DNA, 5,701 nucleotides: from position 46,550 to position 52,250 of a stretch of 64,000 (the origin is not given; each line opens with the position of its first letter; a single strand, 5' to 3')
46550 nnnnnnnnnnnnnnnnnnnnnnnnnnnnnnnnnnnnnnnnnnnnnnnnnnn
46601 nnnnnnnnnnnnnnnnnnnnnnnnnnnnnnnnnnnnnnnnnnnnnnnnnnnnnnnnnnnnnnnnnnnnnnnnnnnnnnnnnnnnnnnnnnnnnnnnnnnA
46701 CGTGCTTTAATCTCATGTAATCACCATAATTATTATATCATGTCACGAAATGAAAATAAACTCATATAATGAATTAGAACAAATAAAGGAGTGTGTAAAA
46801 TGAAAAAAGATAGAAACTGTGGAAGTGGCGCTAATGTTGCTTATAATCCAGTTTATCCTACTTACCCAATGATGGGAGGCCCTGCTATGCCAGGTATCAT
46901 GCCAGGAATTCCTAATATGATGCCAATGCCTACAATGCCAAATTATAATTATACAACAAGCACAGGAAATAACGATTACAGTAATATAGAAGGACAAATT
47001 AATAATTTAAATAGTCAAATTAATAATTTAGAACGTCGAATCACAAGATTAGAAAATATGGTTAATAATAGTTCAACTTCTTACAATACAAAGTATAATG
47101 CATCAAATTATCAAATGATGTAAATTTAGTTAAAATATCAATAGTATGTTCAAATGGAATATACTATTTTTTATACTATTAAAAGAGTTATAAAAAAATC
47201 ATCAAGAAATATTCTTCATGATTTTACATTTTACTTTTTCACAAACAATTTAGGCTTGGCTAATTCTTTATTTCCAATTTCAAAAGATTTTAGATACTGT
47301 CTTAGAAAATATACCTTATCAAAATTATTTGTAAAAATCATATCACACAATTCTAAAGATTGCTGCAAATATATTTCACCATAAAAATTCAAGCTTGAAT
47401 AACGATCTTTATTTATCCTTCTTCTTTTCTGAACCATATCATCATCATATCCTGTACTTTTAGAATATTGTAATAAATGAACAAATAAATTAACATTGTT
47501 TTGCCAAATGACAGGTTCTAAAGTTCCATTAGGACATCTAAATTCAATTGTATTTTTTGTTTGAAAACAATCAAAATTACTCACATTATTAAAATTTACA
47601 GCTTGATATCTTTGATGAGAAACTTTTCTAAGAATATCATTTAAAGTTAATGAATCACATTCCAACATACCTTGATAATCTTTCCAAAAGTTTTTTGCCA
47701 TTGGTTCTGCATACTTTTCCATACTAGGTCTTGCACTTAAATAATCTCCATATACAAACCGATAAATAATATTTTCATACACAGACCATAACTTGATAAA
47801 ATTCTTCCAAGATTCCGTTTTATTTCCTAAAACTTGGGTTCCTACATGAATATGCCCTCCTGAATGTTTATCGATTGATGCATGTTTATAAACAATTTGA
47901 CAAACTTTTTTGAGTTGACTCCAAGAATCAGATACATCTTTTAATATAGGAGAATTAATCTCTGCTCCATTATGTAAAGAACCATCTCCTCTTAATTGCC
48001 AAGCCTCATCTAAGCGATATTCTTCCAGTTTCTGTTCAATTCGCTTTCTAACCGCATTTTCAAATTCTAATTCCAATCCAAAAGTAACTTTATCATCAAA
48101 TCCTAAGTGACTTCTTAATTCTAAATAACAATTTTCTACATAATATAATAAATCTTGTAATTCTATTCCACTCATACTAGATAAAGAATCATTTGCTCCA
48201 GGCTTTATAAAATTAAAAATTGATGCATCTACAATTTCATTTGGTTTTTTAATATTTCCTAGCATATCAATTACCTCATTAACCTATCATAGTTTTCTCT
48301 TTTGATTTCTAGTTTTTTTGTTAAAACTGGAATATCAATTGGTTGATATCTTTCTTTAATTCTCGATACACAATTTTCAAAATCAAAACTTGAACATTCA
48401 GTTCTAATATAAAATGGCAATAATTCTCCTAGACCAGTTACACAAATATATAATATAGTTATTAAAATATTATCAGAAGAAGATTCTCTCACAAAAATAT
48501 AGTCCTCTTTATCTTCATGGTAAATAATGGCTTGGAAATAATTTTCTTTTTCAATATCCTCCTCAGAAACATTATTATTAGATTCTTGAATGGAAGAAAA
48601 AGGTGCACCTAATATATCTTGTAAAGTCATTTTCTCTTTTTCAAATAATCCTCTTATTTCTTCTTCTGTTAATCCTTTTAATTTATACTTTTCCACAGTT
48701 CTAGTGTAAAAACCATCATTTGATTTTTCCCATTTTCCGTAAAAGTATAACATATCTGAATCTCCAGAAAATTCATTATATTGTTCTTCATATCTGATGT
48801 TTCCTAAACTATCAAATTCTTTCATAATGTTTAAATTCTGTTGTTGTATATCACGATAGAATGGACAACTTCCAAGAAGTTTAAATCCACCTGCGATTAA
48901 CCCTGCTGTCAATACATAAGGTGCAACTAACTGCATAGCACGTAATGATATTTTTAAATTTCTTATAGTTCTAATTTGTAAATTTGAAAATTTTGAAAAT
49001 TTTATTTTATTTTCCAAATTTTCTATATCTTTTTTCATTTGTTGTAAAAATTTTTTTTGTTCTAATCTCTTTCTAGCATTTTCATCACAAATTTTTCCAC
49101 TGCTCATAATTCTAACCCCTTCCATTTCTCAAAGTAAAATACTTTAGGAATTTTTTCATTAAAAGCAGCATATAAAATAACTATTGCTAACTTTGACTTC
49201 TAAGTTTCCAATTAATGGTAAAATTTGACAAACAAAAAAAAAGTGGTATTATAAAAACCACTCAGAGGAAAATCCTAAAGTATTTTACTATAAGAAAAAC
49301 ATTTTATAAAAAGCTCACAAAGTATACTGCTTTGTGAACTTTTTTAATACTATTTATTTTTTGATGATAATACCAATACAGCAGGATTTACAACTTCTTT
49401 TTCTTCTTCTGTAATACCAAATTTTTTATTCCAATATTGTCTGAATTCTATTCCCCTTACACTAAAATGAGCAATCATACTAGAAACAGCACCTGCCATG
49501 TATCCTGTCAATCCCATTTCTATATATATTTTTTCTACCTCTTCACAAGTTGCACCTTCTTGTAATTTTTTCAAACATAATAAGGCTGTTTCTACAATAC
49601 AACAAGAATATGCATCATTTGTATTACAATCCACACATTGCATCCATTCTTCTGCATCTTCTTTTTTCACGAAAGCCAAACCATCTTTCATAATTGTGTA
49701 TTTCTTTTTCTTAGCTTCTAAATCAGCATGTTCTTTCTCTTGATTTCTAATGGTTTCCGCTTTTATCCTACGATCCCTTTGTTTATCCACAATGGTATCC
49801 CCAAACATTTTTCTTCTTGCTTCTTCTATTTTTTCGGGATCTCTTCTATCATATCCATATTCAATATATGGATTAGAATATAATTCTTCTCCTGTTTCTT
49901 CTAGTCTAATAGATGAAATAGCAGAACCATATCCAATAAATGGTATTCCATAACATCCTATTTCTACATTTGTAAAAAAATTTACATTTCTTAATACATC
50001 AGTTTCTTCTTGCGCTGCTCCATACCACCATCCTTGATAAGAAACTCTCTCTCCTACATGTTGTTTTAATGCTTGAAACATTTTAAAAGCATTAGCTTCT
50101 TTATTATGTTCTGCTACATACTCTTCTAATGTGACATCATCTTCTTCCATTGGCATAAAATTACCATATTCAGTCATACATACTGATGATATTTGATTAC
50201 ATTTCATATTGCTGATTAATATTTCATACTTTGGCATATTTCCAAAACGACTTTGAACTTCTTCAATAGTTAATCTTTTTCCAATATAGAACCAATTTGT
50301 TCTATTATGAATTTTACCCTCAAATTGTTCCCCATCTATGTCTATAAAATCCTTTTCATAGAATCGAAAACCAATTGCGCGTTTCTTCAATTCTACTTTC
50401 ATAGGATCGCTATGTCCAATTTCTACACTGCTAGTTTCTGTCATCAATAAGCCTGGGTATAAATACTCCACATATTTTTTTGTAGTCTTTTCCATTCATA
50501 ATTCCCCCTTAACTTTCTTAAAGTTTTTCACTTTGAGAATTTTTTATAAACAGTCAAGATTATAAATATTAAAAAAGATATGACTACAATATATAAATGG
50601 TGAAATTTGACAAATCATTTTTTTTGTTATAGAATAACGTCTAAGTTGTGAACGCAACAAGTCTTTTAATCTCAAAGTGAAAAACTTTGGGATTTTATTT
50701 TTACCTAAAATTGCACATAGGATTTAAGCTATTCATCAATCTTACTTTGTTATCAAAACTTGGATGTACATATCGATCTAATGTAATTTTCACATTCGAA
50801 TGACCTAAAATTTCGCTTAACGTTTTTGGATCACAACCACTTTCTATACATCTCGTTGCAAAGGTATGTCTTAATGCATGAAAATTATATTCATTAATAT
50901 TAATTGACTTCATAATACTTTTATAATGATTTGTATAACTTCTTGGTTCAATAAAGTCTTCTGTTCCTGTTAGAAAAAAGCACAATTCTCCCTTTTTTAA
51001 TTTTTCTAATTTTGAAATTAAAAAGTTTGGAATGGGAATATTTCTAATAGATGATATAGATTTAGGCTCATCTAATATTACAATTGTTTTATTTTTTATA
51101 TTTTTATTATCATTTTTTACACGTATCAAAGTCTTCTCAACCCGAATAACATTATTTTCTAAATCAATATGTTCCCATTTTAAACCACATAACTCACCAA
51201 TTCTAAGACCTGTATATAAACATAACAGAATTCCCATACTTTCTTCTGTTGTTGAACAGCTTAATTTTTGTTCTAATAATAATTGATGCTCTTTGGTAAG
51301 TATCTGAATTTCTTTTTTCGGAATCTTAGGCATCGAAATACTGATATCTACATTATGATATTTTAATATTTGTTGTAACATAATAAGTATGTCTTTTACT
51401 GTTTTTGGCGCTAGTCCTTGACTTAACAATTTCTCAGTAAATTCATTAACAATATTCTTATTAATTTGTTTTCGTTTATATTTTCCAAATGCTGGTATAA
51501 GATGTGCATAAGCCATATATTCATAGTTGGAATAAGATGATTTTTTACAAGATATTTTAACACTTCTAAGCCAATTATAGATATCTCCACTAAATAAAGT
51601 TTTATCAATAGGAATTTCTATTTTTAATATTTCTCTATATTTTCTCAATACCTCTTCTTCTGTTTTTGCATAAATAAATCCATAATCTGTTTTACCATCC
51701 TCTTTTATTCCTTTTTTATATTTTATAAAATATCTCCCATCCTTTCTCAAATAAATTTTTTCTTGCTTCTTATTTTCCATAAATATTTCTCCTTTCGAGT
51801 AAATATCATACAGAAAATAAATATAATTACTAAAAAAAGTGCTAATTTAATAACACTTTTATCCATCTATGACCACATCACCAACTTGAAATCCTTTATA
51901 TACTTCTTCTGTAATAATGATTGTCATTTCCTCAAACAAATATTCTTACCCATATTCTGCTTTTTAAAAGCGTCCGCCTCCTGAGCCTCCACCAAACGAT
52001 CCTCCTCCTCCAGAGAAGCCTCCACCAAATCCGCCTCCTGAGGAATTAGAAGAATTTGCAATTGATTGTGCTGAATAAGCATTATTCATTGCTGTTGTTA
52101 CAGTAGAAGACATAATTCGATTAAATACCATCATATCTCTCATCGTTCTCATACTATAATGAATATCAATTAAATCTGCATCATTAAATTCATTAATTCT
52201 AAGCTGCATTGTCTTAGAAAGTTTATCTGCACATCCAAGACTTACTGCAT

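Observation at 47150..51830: Integrase-linked islet carrying an Amidoligase_2 enzyme and two unknown proteins with shared 5'-UTR cassettes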

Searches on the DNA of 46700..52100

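Call 88: search_rna_families(source=window, start=46700, end=52100, threshold=evalue, max_evalue=1)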
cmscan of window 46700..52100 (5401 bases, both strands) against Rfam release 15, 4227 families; matches with E-value up to 1: 0.
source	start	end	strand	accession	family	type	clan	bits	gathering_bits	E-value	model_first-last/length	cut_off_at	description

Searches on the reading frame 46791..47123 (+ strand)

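Call 3: search_protein_families(library=pfam, proteins=[window:46791-47123:+], max_evalue=0.1)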
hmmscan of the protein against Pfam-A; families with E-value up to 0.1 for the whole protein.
window:46791-47123:+ (110 aa): 8 families
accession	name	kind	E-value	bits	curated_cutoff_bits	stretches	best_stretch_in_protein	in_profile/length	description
PF07195.17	FliD_C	-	0.0062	16.4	25.4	1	54-104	176-226/236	Flagellar hook-associated protein 2 C-terminus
PF08946.15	Osmo_CC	-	0.0067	17.1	24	1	62-87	13-38/46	Osmosensory transporter coiled coil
PF04977.20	DivIC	-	0.018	15.3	28.9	1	58-97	14-53/80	Septum formation initiator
PF16526.10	CLZ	-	0.036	14.9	26.7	1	61-95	24-58/71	C-terminal leucine zipper domain of cyclic nucleotide-gated channels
PF25610.1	HR1_TOCA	-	0.049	14.4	27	1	54-93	46-85/90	TOCA family HR1 domain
PF14282.11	FlxA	-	0.065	13.8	26.3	1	58-92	8-40/101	FlxA-like protein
PF14257.11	DUF4349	-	0.077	12.8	27.7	1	61-95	115-149/213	Domain of unknown function (DUF4349)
PF10779.14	XhlA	-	0.082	13.5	34.7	0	66-92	9-35/67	Haemolysin XhlA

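Call 4: search_protein_families(library=phrogs, proteins=[window:46791-47123:+], max_evalue=0.1)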
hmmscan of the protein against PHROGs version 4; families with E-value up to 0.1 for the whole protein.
window:46791-47123:+ (110 aa): 5 families
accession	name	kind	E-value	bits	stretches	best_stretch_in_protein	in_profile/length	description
phrog_3634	-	unknown function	0.011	16.3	1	48-102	138-192/237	-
phrog_699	-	unknown function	0.016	16.2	1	60-106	7-53/80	-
phrog_36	-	transcription regulation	0.019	15.6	1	61-95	61-141/220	transcriptional regulator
phrog_13576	-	other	0.067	14.4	1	60-95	62-97/126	methyltransferase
phrog_2658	-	other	0.093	14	0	62-94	88-120/126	hol-like chemotaxis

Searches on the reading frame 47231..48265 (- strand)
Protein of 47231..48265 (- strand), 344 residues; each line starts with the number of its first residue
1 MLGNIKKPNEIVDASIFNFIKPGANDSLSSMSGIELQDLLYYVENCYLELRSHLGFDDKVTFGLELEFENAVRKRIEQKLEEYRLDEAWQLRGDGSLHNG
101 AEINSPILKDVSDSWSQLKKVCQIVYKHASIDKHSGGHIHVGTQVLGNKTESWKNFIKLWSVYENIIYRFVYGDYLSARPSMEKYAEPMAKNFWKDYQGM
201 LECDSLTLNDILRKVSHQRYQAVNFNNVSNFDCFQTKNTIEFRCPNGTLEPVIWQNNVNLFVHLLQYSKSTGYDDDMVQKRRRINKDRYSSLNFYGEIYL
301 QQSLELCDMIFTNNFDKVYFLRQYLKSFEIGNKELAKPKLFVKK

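Call 3: search_protein_families(library=pfam, proteins=[window:47231-48265:-], max_evalue=0.1)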
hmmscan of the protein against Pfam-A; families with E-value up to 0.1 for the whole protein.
window:47231-48265:- (344 aa): 1 family
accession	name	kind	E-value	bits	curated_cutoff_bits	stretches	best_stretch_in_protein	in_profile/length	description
PF12224.13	Amidoligase_2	-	2.5e-14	54.2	22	1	91-261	72-241/245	Putative amidoligase enzyme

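Call 4: search_protein_families(library=phrogs, proteins=[window:47231-48265:-], max_evalue=0.1)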
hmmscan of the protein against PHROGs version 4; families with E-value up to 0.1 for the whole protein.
window:47231-48265:- (344 aa): 2 families
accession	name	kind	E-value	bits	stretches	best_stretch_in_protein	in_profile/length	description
phrog_2443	-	other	2.3e-12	47.4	1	59-269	153-363/801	amidoligase enzyme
phrog_7469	-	other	5.7e-10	40.1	1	59-285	16-226/357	amidoligase enzyme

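Call 42: search_protein_families(library=ncbifam, proteins=[window:47231-48265:-], max_evalue=0.01)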
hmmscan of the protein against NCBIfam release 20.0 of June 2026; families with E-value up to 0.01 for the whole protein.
window:47231-48265:- (344 aa): 0 families

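Call 43: search_protein_families(library=padloc, proteins=[window:47231-48265:-], max_evalue=0.01)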
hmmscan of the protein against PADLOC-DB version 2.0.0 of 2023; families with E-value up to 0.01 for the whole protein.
window:47231-48265:- (344 aa): 0 families

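Call 54: search_solved_structures(query=window:47231-48265:-, max_evalue=1)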
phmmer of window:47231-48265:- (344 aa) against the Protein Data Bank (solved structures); distinct sequences matched with E-value up to 1: 1.
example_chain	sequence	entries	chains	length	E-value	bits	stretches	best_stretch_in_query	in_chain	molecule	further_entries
3k66_A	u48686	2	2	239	0.29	14.1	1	178-209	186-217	Beta-amyloid-like protein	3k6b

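Call 75: search_dna_similar(query=window:47231-48265:-, collection=phages, mode=protein, max_evalue=0.001, max_rows=15)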
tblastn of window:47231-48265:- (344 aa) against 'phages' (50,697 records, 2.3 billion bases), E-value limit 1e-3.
Records with a match: 2; places in all: 2; records where one place covers at least 80% of the query: 0.
Best place of each record, by identity: <60% 2.
By first word of the organism name: Bacteriophage 2.
By host as written in the record: - 2.
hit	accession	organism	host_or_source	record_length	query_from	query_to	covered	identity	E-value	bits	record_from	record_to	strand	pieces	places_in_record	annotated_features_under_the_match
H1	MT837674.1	Bacteriophage sp.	human fecal samples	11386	36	269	68%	24.1%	4e-4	48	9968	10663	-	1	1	record has no annotation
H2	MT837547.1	Bacteriophage sp.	human fecal samples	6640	62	278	63%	24.4%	2e-4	49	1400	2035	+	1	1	record has no annotation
